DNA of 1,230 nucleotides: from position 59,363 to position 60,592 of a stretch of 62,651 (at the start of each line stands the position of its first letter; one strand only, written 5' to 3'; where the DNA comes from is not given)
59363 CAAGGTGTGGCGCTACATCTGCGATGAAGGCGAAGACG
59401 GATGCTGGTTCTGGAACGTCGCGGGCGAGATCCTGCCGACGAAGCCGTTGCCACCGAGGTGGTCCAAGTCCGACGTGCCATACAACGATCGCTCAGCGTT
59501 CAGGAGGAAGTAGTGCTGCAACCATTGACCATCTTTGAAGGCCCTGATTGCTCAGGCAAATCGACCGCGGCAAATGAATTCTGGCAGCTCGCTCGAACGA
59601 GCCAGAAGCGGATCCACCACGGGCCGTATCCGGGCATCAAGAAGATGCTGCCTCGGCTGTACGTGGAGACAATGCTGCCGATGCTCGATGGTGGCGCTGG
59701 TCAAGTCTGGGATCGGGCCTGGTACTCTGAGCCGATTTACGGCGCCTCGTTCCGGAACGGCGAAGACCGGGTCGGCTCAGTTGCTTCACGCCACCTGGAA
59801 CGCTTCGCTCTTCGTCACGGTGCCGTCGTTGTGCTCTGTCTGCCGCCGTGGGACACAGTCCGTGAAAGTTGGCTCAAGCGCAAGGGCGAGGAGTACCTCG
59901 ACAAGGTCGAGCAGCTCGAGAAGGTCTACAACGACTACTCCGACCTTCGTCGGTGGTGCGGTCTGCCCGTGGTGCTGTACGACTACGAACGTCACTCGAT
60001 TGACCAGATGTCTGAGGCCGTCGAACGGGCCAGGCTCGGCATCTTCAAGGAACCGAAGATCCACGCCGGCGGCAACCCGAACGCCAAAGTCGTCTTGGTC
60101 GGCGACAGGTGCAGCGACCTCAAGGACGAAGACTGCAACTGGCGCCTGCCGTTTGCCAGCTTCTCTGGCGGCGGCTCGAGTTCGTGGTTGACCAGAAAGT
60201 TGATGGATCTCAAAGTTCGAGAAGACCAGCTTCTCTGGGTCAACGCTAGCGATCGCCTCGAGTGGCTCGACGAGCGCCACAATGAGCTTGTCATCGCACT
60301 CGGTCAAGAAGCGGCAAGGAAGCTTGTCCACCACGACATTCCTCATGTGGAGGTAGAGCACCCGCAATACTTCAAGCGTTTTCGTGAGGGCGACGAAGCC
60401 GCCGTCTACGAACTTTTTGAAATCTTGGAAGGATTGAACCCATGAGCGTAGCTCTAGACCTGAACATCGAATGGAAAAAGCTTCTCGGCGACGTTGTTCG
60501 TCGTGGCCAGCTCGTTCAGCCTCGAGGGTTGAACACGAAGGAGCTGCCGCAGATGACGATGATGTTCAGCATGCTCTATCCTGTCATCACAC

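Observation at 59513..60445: dNMP-kinase domain fused to a divergent UDG-fold domain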

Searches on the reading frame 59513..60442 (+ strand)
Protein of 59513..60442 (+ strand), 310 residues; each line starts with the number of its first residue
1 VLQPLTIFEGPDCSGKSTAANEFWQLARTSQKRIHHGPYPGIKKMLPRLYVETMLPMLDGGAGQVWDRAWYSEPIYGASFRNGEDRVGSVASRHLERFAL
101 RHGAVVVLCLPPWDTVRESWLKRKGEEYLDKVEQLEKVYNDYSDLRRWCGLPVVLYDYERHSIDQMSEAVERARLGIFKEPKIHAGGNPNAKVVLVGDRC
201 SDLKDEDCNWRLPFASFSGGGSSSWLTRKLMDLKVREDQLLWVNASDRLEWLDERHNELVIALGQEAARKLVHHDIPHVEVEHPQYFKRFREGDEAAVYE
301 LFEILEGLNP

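Call 4: search_protein_families(library=pfam, proteins=[window:59513-60442:+], max_evalue=10)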
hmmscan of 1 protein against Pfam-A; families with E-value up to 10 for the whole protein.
window:59513-60442:+ (310 aa): 4 families
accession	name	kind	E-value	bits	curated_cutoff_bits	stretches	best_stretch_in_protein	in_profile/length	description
PF05689.17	InvE_AD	-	0.032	15.1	32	1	117-167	56-107/136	Adhesion domain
PF03167.25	UDG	-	0.044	14.3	24.3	1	247-295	70-129/141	Uracil DNA glycosylase superfamily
PF13671.12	AAA_33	-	0.086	13.6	27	1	5-22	1-18/143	AAA domain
PF08433.16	KTI12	-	0.15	12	22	1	4-34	2-32/271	Chromatin associated protein KTI12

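Call 5: search_protein_families(library=phrogs, proteins=[window:59513-60442:+], max_evalue=1)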
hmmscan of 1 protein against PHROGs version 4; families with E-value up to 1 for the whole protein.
window:59513-60442:+ (310 aa): 1 family
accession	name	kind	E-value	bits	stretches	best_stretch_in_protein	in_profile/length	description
phrog_761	-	other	5.7e-12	46.9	1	7-295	23-345/362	thymidylate kinase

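Call 6: search_dna_similar(query=window:59513-60442:+, collection=phages, mode=protein, max_rows=40)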
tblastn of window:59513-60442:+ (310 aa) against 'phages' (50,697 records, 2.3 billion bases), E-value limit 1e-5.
Records with a match: 6; places in all: 6; records where one place covers at least 80% of the query: 4.
Best place of each record, by identity: <60% 6.
By first word of the organism name: Stenotrophomonas 2; Pseudoxanthomonas 1; Caudoviricetes 1; Pelagibacter 1; uncultured 1.
By host as written in the record: Stenotrophomonas maltophilia D1585 2; - 2; Pseudoxanthomonas kaohsiungensis 1; Candidatus Pelagibacter sp. FZCC0015 1.
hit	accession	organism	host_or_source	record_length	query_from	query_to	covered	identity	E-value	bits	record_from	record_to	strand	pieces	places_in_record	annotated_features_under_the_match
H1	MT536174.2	Stenotrophomonas phage vB_SmaS-AXL_3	Stenotrophomonas maltophilia D1585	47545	5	306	97%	43.0%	3e-58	207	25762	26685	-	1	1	hypothetical protein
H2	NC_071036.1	Stenotrophomonas phage vB_SmaS-AXL_3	Stenotrophomonas maltophilia D1585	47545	5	306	97%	43.0%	3e-58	207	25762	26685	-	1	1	thymidylate kinase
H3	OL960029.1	Pseudoxanthomonas phage PW916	Pseudoxanthomonas kaohsiungensis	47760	5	306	97%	41.7%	3e-58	207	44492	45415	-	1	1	none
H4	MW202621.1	Caudoviricetes sp.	Manatee Spring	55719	4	306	98%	39.6%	1e-49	182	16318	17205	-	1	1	none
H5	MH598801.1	Pelagibacter phage HTVC200P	Candidatus Pelagibacter sp. FZCC0015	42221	7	166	52%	28.5%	4e-6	54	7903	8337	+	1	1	hypothetical protein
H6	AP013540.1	uncultured phage_MedDCM-OCT-S28-C10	metagenomic fosmid library constructed ...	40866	7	172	54%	26.3%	3e-7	57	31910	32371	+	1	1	DTMP kinase, thymidylate kinase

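Call 7: search_solved_structures(query=window:59513-60442:+, max_evalue=10)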
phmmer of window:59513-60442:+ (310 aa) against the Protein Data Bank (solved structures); distinct sequences matched with E-value up to 10: 2.
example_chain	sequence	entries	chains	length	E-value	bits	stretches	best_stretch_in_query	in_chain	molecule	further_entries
2axp_A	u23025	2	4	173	0.025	16.7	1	5-168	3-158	hypothetical protein BSU20280 | SPBc2 prophage-derived uncharacterized protein yorR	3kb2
2n4i_A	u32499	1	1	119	1.1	11.3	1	66-101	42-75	Selection and upkeep of intraepithelial T-cells protein 1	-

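Call 9: get_annotated_region(hit=H2, flank=7000)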
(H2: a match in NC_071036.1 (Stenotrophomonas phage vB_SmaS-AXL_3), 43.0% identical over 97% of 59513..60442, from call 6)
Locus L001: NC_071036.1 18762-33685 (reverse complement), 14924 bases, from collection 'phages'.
description: Stenotrophomonas phage vB_SmaS-AXL_3, complete genome.
organism: Stenotrophomonas phage vB_SmaS-AXL_3 (NCBI taxid 2740427)
taxonomy: Viruses; Duplodnaviria; Heunggongvirae; Uroviricota; Caudoviricetes; Axeltriavirus; Axeltriavirus AXL3
host: Stenotrophomonas maltophilia D1585; source: soil; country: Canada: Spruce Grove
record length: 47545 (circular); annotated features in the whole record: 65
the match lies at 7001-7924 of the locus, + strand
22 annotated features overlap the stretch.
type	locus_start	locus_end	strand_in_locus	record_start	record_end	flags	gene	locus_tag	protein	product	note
CDS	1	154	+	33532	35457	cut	-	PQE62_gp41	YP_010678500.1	DNA polymerase I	-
CDS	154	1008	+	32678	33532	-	-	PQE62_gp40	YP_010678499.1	exonuclease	-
CDS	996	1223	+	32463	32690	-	-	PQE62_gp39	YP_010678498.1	hypothetical protein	-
CDS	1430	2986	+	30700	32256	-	-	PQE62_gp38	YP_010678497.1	DNA helicase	-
CDS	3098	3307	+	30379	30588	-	-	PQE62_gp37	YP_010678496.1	hypothetical protein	-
CDS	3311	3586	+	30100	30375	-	-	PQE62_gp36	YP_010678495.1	hypothetical protein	-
CDS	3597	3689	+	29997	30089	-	-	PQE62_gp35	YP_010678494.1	hypothetical protein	-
CDS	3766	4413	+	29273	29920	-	-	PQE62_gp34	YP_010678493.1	hypothetical protein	-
CDS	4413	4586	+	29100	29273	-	-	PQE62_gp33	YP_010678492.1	hypothetical protein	-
CDS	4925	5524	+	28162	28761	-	-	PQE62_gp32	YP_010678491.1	hypothetical protein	-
CDS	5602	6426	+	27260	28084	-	-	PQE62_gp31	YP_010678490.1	methyltransferase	-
CDS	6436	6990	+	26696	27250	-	-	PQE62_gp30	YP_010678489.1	hydrolase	-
CDS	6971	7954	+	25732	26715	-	-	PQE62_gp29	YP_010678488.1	thymidylate kinase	-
CDS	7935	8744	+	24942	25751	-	-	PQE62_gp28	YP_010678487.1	thymidylate synthase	-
CDS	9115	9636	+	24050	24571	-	-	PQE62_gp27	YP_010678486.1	dCMP deaminase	-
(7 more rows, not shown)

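Call 21: find_homologous_proteins(query=window:59513-60442:+, max_evalue=0.001)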
Query window:59513-60442:+ (310 aa): 164 proteins with E <= 0.001 among 1455 candidates; the best 120 are listed.
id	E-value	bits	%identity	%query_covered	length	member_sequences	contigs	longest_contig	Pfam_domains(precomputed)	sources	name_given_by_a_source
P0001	4.1e-214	728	100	100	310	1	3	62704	-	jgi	-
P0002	1.9e-162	558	76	100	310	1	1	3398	-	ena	-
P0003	3.9e-148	511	71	99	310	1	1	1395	-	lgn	-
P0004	1.0e-129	450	64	98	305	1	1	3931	-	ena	-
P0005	1.1e-128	447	64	98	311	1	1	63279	-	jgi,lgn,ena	-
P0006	1.0e-122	427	63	98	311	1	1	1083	-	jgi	jgi:thymidylate kinase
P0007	1.3e-111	391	57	98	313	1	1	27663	PF13671.13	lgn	-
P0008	2.4e-111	390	58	97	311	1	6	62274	-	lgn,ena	-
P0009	9.7e-101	355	52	97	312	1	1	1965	-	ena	-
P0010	5.8e-96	339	54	97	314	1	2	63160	-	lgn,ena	-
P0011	2.5e-93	331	53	94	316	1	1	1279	-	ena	-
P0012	1.6e-89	318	50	98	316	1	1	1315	-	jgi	jgi:hypothetical protein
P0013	7.4e-83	296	49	97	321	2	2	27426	-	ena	-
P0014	7.5e-82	293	49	98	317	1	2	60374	-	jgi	jgi:thymidylate kinase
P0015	6.0e-81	290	48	98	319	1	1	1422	-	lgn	-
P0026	1.9e-66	242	44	98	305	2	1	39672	-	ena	-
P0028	3.1e-64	235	45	98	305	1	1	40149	-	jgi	jgi:hypothetical protein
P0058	2.4e-59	219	42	98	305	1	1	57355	-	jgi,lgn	jgi:thymidylate kinase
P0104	3.3e-53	199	42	97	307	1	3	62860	-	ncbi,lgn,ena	-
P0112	1.2e-52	197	41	93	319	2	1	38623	-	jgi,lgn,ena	-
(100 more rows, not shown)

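Call 30: predict_structure(alignment_id=A1)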
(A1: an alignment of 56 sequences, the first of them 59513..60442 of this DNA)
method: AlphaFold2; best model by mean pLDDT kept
length: 310 residues; sequences in the alignment: 56
mean_pLDDT: 94.8   pTM: 0.93
mean pLDDT of the five models: 94.8, 94.6, 94.5, 94.4, 94.3
residues with pLDDT >= 90: 281; 70-90: 25; 50-70: 4; < 50: 0
segments of 3 or more residues with pLDDT < 50: none
pLDDT, mean of each block of 10 residues (from residue 1): 96 97 87 94 95 95 96 95 94 98 98 98 86 96 96 98 98 95 94 97 94 95 96 95 97 88 98 97 97 93 84
secondary structure, 60 per line:
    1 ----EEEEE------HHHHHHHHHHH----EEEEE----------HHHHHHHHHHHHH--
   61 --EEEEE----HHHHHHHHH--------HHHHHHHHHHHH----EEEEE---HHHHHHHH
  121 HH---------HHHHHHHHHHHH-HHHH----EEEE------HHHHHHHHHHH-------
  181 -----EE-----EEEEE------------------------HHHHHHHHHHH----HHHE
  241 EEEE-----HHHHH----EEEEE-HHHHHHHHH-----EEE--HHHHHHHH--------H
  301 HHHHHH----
elements in order: E5-9 H16-26 E31-35 H46-58 E63-67 H72-80 H89-100 E105-109 H113-122 H132-143 H145-148 E153-156 H163-173 E193-197 H222-232 E240-244 H250-254 E259-263 H265-273 E279-281 H284-291 H300-306

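Call 32: fold_search(model_id=the predicted structure, library=pdb)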
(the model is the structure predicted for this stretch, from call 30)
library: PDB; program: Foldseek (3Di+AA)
matches with E <= 10: 1528; with E <= 0.001: 289
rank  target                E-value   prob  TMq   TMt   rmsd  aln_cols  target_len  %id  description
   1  2wwg_B                1.0e-07  1.00  0.40  0.56   5.4       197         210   19  Plasmodium falciparum thymidylate kinase in complex with dGMP and ADP (released 2010-04-21)
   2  3kb2_A                1.2e-07  1.00  0.41  0.71   4.5       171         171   20  Crystal Structure of YorR protein in complex with phosphorylated GDP from Bacillus subtilis, Northeast Structural Geno (released 2009-10-27)
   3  2v54_A                5.3e-07  1.00  0.41  0.59   5.4       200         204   17  Crystal structure of vaccinia virus thymidylate kinase bound to TDP (released 2008-10-21)
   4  2axp_A                6.0e-07  1.00  0.41  0.70   4.5       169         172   21  X-Ray Crystal Structure of Protein BSU20280 from Bacillus subtilis. Northeast Structural Genomics Consortium Target SR (released 2005-09-13)
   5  2wwi_C                8.6e-07  1.00  0.38  0.55   5.6       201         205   18  Plasmodium falciparum thymidylate kinase in complex with AZTMP and ADP (released 2010-04-21)
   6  2wwg_A                1.2e-06  1.00  0.40  0.56   5.5       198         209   19  Plasmodium falciparum thymidylate kinase in complex with dGMP and ADP (released 2010-04-21)
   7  1n5l_B                1.4e-06  1.00  0.39  0.56   5.9       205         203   15  CRYSTAL STRUCTURE OF MYCOBACTERIUM TUBERCULOSIS THYMIDYLATE KINASE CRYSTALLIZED IN SODIUM MALONATE, AFTER CATALYSIS IN (released 2003-04-15)
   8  3n2i_A                1.4e-06  1.00  0.38  0.54   5.7       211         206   19  2.25 Angstrom resolution crystal structure of a thymidylate kinase (tmk) from Vibrio cholerae O1 biovar eltor str. N16 (released 2010-06-02)
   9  2v54_B                2.1e-06  1.00  0.43  0.62   5.4       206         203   16  Crystal structure of vaccinia virus thymidylate kinase bound to TDP (released 2008-10-21)
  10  3kb2_B                2.4e-06  1.00  0.39  0.67   4.7       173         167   21  Crystal Structure of YorR protein in complex with phosphorylated GDP from Bacillus subtilis, Northeast Structural Geno (released 2009-10-27)
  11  1e9f                  2.4e-06  1.00  0.37  0.53   6.5       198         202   14  Mutant human thymidylate kinase complexed with TMP and ADP (released 2001-10-11)
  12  3tmk_D                2.6e-06  1.00  0.41  0.56   5.6       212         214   16  CRYSTAL STRUCTURE OF YEAST THYMIDYLATE KINASE COMPLEXED WITH THE BISUBSTRATE INHIBITOR TP5A AT 2.0 A RESOLUTION: IMPLI (released 1999-02-16)
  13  2yoh_A                3.3e-06  1.00  0.37  0.54   5.6       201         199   20  Plasmodium falciparum thymidylate kinase in complex with a urea-alpha- deoxythymidine inhibitor (released 2013-07-24)
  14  1w2h_B                3.9e-06  1.00  0.38  0.56   5.8       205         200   15  Crystal Structure Of Mycobacterium Tuberculosis Thymidylate Kinase Complexed With Azidothymidine Monophosphate (AZT-MP (released 2005-01-12)
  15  1nn5                  3.9e-06  1.00  0.41  0.60   5.6       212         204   15  Crystal structure of human thymidylate kinase with d4TMP + AppNHp (released 2003-03-18)
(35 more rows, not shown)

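Call 50: find_encoding_contigs(protein=P0014, flank=9000, max_places=1)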
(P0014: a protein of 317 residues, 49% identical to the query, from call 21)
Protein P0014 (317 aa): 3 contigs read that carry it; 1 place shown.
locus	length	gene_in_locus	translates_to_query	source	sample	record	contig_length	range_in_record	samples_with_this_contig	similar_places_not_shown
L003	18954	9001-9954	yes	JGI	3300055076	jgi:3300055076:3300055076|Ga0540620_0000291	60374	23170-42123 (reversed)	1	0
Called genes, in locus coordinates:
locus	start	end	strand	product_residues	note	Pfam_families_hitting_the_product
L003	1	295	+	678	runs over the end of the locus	PF00476:DNA_pol_A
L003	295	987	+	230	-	PF12705:PDDEXK_1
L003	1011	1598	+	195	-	PF18757:Nmad5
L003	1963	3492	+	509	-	PF04851:ResIII (faint), PF00176:SNF2-rel_dom, PF00270:DEAD (weak), PF13245:AAA_19 (faint)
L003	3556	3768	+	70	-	-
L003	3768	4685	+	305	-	-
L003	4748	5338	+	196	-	-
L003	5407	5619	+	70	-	-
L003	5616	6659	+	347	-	-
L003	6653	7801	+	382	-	-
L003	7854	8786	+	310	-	PF00291:PALP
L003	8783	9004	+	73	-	-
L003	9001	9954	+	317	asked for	-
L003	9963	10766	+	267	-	PF00303:Thymidylat_synt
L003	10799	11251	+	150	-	PF00383:dCMP_cyt_deam_1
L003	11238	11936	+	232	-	PF02511:Thy1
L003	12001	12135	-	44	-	-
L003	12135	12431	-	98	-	-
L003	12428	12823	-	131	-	-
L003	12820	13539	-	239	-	PF11860:Muramidase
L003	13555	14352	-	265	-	-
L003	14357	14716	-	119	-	-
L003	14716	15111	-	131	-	-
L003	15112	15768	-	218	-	-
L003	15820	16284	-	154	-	-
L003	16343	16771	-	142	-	-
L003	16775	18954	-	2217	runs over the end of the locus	-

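Call 51: find_encoding_contigs(protein=P0028, flank=9000, max_places=1)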
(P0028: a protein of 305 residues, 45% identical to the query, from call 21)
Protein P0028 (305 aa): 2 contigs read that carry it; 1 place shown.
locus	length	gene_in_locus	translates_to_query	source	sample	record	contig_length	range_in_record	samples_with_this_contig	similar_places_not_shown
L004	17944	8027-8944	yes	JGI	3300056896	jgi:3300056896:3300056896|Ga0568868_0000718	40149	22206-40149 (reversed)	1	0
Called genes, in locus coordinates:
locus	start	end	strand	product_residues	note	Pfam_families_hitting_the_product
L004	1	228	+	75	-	?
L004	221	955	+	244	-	PF12705:PDDEXK_1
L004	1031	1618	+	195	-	PF16473:Rv2179c-like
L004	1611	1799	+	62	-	-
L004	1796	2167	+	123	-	-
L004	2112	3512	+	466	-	PF00176:SNF2-rel_dom, PF04851:ResIII (weak)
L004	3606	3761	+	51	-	-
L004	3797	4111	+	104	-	-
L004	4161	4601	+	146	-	-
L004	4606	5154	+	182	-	-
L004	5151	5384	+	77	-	-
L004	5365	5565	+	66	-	-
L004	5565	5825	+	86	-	-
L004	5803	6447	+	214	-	-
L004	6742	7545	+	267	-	PF13489:Methyltransf_23, PF13847:Methyltransf_31 (weak), PF08241:Methyltransf_11 (weak), PF08242:Methyltransf_12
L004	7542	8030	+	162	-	PF08761:dUTPase_2 (weak)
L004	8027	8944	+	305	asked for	-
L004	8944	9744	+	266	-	PF00303:Thymidylat_synt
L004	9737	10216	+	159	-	PF00383:dCMP_cyt_deam_1, PF14437:MafB19-deam (weak)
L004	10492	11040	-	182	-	-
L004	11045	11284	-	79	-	-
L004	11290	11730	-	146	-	-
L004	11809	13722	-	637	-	PF12708:Pect-lyase_RHGA_epim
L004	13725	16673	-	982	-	PF03496:ADPrib_exo_Tox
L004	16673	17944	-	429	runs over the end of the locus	-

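Call 52: find_encoding_contigs(protein=P0104, flank=9000, max_places=1)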
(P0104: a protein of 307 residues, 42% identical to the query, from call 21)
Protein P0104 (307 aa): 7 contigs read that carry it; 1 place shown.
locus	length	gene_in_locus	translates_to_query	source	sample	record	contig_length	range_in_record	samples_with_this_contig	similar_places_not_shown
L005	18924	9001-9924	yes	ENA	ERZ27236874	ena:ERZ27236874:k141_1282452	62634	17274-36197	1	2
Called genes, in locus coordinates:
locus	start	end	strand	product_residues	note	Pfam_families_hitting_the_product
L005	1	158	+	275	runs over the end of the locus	-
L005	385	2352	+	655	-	PF00476:DNA_pol_A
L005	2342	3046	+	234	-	PF12705:PDDEXK_1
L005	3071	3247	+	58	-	-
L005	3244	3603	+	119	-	-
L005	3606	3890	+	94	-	-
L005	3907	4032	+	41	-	-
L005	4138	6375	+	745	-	PF00176:SNF2-rel_dom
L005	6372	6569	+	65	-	-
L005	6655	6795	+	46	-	-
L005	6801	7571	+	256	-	-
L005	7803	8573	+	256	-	PF13489:Methyltransf_23, PF13847:Methyltransf_31 (weak), PF08241:Methyltransf_11 (weak), PF08242:Methyltransf_12 (weak)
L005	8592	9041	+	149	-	PF01503:PRA-PH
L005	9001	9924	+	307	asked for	-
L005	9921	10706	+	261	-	PF00303:Thymidylat_synt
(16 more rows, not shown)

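Call 58: get_annotated_region(hit=H5, flank=5000)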
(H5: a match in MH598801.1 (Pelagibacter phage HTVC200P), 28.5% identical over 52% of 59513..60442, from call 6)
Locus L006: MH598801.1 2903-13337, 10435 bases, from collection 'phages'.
description: Pelagibacter phage HTVC200P, complete genome.
organism: Pelagibacter phage HTVC200P (NCBI taxid 2283023)
taxonomy: Viruses; Duplodnaviria; Heunggongvirae; Uroviricota; Caudoviricetes; Autographiviridae; Votkovvirus
host: Candidatus Pelagibacter sp. FZCC0015; source: seawater; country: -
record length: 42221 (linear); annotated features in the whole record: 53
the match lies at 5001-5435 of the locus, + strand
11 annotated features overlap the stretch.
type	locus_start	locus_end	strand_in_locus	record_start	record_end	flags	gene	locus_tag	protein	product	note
CDS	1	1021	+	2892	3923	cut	-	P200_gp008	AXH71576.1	integrase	-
CDS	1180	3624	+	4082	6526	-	-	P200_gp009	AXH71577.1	RNA polymerase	-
CDS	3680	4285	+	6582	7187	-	-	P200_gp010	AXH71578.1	single-stranded DNA-binding protein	-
CDS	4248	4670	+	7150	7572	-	-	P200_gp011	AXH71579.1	endodeoxyribonuclease I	-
CDS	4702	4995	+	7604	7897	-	-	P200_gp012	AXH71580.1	N-acetylmuramoyl-L-alanine amidase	-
CDS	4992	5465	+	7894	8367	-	-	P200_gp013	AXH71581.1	hypothetical protein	-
CDS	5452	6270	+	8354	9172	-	-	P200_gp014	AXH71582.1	thymidylate synthase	-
CDS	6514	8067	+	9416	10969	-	-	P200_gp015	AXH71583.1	DNA primase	-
CDS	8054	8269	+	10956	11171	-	-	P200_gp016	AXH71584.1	hypothetical protein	-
CDS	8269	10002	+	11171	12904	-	-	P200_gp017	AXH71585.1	DNA polymerase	-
CDS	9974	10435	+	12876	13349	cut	-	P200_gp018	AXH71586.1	hypothetical protein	-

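Call 59: get_annotated_region(hit=H4, flank=8000)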
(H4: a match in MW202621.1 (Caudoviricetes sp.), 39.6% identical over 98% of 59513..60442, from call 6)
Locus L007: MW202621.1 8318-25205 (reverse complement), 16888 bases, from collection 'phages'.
description: Siphoviridae sp. isolate ctUtU524, complete genome.
organism: Caudoviricetes sp. (NCBI taxid 2832643)
taxonomy: Viruses; Duplodnaviria; Heunggongvirae; Uroviricota; Caudoviricetes
host: -; source: Manatee Spring; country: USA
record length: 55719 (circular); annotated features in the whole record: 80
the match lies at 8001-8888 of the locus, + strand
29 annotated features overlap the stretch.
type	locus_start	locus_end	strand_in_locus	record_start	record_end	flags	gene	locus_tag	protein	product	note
CDS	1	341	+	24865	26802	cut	-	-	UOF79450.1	DNA polymerase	-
CDS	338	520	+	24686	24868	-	-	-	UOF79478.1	60S ribosomal protein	-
CDS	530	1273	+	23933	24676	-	-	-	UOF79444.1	pD-(D/E)xk nuclease superfamily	-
CDS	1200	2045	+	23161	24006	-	-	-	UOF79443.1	3' exoribonuclease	-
CDS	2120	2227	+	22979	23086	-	-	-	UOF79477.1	hypothetical protein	-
CDS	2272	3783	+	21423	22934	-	-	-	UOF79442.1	DNA/RNA helicase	-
CDS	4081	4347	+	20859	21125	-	-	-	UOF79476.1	hypothetical protein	-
CDS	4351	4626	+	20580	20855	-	-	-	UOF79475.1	hypothetical protein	-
CDS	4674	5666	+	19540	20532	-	-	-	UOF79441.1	phage/plasmid-like protein tigR03299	-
CDS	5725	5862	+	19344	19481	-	-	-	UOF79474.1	hypothetical protein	-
CDS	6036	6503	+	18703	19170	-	-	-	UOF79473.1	hypothetical protein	-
CDS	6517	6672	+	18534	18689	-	-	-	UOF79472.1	hypothetical protein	-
CDS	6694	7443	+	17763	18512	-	-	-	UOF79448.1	capping protein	-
CDS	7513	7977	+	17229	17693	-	-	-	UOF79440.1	ntP-ppase-like protein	-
CDS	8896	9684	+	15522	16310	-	-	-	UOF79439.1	pyrimidine hmase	-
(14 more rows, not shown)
